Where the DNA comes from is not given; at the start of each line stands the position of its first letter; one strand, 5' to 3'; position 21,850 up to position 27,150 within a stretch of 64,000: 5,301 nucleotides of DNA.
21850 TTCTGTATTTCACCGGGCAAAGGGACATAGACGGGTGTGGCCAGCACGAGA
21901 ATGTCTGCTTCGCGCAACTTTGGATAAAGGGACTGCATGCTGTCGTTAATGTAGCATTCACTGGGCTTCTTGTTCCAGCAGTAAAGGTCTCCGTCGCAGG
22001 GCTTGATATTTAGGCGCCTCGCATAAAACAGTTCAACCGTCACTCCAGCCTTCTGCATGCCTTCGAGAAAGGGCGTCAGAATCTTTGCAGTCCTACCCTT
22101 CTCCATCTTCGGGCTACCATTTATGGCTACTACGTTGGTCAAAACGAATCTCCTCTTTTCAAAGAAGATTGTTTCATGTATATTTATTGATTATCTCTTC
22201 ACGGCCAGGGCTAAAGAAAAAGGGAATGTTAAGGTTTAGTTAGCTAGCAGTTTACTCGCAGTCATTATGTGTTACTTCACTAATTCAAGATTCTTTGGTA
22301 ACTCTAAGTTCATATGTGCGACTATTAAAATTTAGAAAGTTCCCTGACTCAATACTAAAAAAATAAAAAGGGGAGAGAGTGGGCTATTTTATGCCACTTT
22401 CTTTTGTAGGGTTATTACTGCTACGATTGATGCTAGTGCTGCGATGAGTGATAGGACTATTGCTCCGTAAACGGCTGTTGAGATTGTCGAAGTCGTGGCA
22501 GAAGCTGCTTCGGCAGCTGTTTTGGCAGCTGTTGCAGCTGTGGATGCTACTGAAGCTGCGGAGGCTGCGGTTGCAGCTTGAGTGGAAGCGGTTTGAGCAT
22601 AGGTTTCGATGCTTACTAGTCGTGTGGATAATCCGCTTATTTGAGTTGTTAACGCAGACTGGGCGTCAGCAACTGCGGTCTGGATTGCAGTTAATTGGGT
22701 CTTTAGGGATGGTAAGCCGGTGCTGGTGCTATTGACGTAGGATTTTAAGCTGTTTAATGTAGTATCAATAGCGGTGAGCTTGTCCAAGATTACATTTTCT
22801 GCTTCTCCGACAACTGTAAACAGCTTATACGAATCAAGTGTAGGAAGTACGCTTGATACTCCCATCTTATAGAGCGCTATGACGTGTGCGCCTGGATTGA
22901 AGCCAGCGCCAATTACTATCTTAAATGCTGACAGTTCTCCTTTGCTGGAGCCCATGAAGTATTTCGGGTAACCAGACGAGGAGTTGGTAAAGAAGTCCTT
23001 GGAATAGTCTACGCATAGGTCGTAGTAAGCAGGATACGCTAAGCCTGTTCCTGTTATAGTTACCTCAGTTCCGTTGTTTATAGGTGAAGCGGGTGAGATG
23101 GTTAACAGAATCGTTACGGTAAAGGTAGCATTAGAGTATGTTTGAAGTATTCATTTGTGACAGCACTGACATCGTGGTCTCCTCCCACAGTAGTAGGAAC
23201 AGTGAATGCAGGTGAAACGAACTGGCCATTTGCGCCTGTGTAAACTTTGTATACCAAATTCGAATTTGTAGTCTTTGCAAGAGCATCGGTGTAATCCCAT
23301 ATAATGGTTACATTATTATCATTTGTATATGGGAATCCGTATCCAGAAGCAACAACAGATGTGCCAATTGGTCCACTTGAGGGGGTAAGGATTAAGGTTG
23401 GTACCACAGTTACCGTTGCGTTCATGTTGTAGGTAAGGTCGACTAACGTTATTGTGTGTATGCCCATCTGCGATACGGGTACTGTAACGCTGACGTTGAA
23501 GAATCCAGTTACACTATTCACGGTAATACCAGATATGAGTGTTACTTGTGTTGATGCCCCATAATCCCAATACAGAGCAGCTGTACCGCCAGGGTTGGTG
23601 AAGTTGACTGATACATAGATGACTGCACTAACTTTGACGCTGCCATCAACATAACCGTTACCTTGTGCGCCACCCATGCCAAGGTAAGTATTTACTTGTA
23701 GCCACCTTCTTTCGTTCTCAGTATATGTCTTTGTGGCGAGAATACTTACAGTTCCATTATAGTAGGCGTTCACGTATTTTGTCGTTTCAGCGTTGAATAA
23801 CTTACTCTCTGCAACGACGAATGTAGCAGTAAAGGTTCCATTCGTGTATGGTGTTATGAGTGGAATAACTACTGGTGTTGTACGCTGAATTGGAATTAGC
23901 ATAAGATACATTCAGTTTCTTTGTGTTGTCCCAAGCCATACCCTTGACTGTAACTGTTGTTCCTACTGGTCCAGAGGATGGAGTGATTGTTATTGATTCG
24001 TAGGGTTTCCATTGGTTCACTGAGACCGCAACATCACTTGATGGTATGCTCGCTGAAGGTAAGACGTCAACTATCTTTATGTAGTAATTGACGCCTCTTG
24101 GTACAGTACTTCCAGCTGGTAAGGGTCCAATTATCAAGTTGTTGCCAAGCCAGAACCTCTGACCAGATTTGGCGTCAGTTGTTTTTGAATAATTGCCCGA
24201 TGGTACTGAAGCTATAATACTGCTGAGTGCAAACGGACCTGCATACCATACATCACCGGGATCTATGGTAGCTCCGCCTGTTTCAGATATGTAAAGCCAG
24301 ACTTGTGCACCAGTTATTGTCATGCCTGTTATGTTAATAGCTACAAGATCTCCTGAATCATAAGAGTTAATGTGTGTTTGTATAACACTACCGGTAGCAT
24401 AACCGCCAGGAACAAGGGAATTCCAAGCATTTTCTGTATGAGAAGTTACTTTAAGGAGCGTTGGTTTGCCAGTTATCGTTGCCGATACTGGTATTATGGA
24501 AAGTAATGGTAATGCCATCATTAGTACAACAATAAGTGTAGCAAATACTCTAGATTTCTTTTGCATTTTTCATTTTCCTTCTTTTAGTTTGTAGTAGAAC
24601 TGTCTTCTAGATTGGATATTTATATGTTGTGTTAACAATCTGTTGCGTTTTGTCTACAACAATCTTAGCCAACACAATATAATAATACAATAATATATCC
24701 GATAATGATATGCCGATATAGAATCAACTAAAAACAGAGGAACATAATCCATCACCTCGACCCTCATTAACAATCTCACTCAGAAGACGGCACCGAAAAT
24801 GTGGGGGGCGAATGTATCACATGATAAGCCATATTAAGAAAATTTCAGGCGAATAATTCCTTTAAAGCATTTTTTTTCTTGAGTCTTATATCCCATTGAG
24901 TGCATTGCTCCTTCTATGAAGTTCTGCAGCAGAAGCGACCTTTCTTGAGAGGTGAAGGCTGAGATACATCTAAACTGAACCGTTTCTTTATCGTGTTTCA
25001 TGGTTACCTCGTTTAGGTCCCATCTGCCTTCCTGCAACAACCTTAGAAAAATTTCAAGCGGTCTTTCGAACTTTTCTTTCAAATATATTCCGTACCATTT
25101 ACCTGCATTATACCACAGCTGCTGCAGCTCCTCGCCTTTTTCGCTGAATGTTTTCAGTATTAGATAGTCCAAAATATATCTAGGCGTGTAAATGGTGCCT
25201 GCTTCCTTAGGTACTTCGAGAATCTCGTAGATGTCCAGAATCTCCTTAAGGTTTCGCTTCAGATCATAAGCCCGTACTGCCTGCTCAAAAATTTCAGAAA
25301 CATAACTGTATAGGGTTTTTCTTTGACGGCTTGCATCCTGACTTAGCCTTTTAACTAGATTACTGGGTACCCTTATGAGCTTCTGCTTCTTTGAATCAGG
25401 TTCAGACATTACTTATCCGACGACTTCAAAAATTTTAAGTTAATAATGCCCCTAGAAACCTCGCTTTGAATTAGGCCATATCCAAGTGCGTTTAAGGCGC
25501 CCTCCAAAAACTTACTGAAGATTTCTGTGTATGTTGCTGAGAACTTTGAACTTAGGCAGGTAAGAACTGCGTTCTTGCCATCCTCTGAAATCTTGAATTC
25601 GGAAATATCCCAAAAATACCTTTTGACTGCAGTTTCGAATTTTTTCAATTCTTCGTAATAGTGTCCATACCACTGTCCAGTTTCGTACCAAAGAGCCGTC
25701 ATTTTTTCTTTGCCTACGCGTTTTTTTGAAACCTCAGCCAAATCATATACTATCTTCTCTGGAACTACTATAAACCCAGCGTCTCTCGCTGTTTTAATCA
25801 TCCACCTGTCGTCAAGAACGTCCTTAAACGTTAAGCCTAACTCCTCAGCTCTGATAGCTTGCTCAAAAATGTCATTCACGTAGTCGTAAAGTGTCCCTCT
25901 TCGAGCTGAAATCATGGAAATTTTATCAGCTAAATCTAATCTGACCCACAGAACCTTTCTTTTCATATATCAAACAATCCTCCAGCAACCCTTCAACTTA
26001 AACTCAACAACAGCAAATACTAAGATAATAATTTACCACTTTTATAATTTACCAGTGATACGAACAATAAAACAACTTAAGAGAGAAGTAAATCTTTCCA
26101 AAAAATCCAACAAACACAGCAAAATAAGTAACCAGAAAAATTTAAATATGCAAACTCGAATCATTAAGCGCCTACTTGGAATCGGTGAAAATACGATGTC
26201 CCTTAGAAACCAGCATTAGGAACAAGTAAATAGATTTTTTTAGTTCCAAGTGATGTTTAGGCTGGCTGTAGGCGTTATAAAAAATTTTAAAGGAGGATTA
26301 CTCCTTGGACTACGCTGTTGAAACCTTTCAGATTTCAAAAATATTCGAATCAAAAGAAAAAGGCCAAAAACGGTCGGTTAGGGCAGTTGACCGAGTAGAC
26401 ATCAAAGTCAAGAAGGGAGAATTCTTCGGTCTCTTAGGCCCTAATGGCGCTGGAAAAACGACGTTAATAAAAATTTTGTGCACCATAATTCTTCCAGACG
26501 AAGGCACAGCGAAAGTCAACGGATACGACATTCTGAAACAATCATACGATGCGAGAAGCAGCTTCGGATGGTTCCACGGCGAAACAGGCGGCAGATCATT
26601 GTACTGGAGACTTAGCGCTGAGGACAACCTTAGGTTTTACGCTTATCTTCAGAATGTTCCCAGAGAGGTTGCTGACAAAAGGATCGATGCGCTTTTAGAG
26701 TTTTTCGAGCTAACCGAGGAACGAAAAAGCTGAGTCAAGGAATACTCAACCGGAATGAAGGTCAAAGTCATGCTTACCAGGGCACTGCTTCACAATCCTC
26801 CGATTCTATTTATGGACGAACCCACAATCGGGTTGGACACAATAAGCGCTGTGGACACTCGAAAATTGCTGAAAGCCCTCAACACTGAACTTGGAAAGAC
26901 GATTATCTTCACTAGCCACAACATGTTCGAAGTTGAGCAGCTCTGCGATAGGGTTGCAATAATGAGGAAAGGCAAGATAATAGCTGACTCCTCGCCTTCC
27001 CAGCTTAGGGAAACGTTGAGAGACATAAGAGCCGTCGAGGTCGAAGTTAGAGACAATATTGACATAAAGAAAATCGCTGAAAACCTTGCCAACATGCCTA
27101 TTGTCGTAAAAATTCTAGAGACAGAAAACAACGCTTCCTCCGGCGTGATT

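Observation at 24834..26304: Translationally coupled paralog pair (RHH-like N-terminus plus V4R-like C-terminus) with a tandem 11-nt repeat in the divergent promoter facing an ABC-2 exporter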

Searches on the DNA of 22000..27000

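Call 82: search_rna_families(source=window, start=22000, end=27000, threshold=evalue, max_evalue=1)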
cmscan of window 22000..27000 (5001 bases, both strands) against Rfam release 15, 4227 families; matches with E-value up to 1: 0.
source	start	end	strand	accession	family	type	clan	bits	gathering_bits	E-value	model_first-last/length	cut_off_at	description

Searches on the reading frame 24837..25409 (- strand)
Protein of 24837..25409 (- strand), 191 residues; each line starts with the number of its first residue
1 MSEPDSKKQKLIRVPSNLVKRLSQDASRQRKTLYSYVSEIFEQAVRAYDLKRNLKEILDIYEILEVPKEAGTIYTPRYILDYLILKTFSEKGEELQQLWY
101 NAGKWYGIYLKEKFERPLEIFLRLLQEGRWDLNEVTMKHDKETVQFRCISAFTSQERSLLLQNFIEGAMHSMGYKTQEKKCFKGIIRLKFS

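Call 4: search_protein_families(library=pfam, proteins=[window:24837-25409:-], max_evalue=10)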
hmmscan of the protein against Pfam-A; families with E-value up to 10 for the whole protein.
window:24837-25409:- (191 aa): 3 families
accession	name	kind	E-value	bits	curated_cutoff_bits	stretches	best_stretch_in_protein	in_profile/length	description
PF01402.27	RHH_1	-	0.065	13.7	20.5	1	12-48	4-36/39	Ribbon-helix-helix protein, copG family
PF21256.2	TetR_C_5-like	-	0.098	13.2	27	1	3-53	21-72/127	Tetracyclin repressor-like, C-terminal domain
PF16534.11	ULD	-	0.2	12.3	27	1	150-189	35-74/109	Ubiquitin-like oligomerisation domain of SATB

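Call 5: search_protein_families(library=ncbifam, proteins=[window:24837-25409:-], max_evalue=10)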
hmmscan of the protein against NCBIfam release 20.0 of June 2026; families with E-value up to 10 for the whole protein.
window:24837-25409:- (191 aa): 0 families

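Call 8: search_solved_structures(query=window:24837-25409:-, max_evalue=10)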
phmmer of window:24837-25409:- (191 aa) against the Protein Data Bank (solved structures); distinct sequences matched with E-value up to 10: 4.
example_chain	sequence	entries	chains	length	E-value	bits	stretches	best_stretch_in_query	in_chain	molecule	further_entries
4me7_E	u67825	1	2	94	0.17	14.9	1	1-60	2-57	Antitoxin EndoAI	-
7d8u_A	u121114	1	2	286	0.43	13.6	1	47-152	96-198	GTP--RNA guanylyltransferase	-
3cw1_E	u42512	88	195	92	1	12.4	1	6-59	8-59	Small nuclear ribonucleoprotein E | SmE | Sm-E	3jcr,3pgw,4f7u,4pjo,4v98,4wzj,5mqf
1dvi_A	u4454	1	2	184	1.1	12.3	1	45-115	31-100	CALPAIN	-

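Call 9: find_homologous_proteins(query=window:24837-25409:-, max_evalue=0.001)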
Query window:24837-25409:- (191 aa): 67 proteins with E <= 0.001 among 140 candidates.
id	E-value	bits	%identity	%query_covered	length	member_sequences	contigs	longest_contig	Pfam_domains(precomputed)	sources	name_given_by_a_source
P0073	3.0e-114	397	95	100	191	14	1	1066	-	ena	-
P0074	7.8e-111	386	92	100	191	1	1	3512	-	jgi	jgi:hypothetical protein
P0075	1.1e-101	356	83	100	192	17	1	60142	-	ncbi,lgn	-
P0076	1.3e-95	336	79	100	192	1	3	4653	-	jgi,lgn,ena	-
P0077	1.5e-95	336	78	99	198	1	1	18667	-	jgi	jgi:predicted DNA-binding protein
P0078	6.6e-94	331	77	100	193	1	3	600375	-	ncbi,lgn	-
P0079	1.3e-93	330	77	100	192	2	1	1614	-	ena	-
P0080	1.8e-93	329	76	100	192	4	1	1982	-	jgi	-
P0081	2.6e-92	326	77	100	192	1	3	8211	-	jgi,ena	-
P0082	3.6e-88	312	72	100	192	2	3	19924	-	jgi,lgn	jgi:hypothetical protein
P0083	1.5e-87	310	72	100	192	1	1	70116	-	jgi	jgi:predicted DNA-binding protein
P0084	4.5e-87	309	72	100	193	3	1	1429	-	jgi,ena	-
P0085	1.1e-86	307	71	98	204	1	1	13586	-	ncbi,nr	ncbi:hypothetical protein KEJ18_05730 [Candidatus Bathyarchaeota archaeon]|nr:hypothetical protein [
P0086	1.2e-86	307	71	100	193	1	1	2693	-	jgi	-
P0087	1.2e-86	307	71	100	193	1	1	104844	-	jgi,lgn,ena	-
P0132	1.9e-34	137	38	97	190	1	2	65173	-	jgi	jgi:hypothetical protein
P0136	4.6e-33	133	35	98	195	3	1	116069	-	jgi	jgi:chaperonin GroEL (HSP60 family)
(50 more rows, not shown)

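Call 17: find_encoding_contigs(protein=P0136, flank=8000, max_places=1)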
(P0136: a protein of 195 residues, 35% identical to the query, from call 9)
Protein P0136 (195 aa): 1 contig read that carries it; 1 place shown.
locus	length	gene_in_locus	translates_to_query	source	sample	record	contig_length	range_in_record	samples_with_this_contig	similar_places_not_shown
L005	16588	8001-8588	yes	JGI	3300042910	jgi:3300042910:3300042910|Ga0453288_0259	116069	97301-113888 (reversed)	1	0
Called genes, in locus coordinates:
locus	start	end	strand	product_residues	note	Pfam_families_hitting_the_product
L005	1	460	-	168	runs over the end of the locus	PF01876:RNase_P_p30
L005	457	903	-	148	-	PF01877:RNA_binding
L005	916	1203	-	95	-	PF01294:Ribosomal_L13e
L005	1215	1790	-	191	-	PF00827:Ribosomal_L15e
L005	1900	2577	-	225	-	PF01902:Diphthami_syn_2_N, PF28410:Diphthami_syn_2_C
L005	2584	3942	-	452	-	PF00890:FAD_binding_2 (weak), PF01134:GIDA (weak), PF01266:DAO (faint), PF01494:FAD_binding_3 (weak), PF03486:HI0933_like (weak), PF07992:Pyr_redox_2 (weak), PF12831:FAD_oxidored, PF22578:GGR_cat, +2 more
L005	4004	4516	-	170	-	PF01047:MarR, PF13404:HTH_AsnC-type, PF13412:HTH_24, PF25212:HVO_A0114 (faint), PF01037:AsnC_trans_reg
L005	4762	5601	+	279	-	PF00152:tRNA-synt_2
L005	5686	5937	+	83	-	-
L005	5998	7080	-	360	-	PF02163:Peptidase_M50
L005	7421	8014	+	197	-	-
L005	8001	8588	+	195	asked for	-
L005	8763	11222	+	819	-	PF05377:FlaC_arch (faint), PF07889:DUF1664 (faint)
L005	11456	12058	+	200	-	-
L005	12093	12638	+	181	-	PF01428:zf-AN1 (weak)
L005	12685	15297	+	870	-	PF12690:BsuPI (faint), PF07705:CARDB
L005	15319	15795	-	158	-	-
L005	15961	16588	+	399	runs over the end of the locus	-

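Call 18: find_encoding_contigs(protein=P0132, flank=8000, max_places=1)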
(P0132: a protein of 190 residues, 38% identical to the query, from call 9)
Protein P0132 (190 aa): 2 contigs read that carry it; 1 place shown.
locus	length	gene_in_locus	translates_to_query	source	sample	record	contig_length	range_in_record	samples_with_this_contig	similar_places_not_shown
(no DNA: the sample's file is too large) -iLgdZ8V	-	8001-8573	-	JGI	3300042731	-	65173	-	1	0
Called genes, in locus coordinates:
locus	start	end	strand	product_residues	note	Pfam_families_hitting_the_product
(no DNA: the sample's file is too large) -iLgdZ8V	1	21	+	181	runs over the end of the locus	PF09515:Thia_YuaJ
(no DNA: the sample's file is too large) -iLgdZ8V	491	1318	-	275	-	PF23023:Anti-Pycsar_Apyc1 (weak), PF13483:Lactamase_B_3, PF00753:Lactamase_B (faint), PF12706:Lactamase_B_2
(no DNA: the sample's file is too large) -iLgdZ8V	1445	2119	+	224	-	PF00696:AA_kinase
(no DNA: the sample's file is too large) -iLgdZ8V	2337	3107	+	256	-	-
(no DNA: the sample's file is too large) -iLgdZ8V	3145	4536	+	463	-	PF00224:PK, PF02887:PK_C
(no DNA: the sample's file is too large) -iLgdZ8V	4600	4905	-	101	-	PF13240:Zn_Ribbon_1, PF14242:DUF4342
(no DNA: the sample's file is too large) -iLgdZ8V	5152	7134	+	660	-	PF06733:DEAD_2, PF13307:Helicase_C_2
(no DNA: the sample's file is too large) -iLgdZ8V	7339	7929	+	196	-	-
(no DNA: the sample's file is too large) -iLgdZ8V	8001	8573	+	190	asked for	-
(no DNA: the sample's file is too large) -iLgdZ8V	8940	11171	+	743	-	PF07889:DUF1664 (faint), PF23991:DUF7310 (faint)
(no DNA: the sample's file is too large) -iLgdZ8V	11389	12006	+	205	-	-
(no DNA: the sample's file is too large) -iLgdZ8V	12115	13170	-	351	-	PF01408:GFO_IDH_MocA, PF02629:CoA_binding (weak), PF02894:GFO_IDH_MocA_C, PF22725:GFO_IDH_MocA_C3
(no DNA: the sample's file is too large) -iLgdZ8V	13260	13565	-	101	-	PF12838:Fer4_7 (weak), PF13187:Fer4_9 (faint), PF00037:Fer4, PF12797:Fer4_2 (weak), PF12837:Fer4_6, PF13237:Fer4_10 (weak)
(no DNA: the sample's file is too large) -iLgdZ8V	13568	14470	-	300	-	PF01869:BcrAD_BadFG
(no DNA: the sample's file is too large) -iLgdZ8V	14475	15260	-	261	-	PF01869:BcrAD_BadFG, PF23717:DUF7159 (weak)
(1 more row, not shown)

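Call 49: search_protein_families(library=pfam, proteins=[L005:8763-11219:+], max_evalue=0.01)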
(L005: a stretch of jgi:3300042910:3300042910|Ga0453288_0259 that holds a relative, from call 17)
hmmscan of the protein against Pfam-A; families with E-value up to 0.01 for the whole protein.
L005:8763-11219:+ (819 aa): 4 families
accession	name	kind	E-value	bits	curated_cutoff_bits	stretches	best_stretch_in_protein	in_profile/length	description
PF07889.17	DUF1664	-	4.1e-06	27.3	34.6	1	668-754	38-121/124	Protein of unknown function (DUF1664)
PF05377.16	FlaC_arch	-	8.1e-06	26.6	27.8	1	742-781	1-40/55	Flagella accessory protein C (FlaC)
PF05531.17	NPV_P10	-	0.00028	21.7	29.8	0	731-781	8-61/75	Nucleopolyhedrovirus P10 protein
PF06009.19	Laminin_II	-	0.0011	19.4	33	0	659-718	5-64/138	Laminin Domain II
